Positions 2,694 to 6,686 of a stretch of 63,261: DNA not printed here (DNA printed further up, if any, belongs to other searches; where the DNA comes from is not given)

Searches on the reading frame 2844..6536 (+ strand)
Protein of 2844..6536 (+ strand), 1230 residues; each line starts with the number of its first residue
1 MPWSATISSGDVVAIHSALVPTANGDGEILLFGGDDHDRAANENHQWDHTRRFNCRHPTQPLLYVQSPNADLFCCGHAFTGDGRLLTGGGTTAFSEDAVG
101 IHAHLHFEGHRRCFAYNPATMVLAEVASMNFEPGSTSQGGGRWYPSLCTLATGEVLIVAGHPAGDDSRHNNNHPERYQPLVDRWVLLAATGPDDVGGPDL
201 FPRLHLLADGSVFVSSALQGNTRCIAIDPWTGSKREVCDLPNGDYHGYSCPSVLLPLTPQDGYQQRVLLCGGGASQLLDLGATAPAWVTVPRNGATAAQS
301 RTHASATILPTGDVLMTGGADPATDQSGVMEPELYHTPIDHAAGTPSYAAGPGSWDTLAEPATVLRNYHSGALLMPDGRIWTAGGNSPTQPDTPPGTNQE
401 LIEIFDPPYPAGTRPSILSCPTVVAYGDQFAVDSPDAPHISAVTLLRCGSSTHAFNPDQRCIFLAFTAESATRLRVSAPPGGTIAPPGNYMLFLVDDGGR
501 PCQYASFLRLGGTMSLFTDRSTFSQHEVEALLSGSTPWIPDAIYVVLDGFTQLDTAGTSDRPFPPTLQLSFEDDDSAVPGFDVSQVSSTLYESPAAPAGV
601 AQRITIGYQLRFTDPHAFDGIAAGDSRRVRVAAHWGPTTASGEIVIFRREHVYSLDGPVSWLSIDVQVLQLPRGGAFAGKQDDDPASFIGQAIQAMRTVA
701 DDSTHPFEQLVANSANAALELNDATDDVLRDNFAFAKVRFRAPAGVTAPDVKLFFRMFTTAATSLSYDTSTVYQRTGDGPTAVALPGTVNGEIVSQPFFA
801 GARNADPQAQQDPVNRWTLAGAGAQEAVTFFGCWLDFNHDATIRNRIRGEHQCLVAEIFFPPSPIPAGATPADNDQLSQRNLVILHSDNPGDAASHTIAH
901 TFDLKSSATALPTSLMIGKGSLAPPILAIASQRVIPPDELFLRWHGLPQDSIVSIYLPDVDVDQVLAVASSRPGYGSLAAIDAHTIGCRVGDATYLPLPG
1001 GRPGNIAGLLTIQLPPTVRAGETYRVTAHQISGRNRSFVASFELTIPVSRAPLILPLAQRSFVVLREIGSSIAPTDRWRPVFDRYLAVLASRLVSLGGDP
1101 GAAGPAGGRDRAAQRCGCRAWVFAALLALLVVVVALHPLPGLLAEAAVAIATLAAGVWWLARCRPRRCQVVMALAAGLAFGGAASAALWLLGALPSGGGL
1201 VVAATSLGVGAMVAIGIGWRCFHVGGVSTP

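Call 21: search_protein_families(library=pfam, proteins=[window:2844-6536:+], max_evalue=0.001)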
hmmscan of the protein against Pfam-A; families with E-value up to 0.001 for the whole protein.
window:2844-6536:+ (1230 aa): 3 families
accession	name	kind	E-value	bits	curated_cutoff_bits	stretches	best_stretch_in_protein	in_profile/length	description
PF09118.17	GO-like_E_set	-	2.6e-20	73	25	1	414-501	1-92/100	Galactose oxidase-like, Early set domain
PF07250.17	Glyoxal_oxid_N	-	2.5e-10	40.4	37.5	1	49-272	47-243/243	Glyoxal oxidase N-terminus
PF13964.12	Kelch_6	-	0.00015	22.1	25.3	0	75-130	4-47/50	Kelch motif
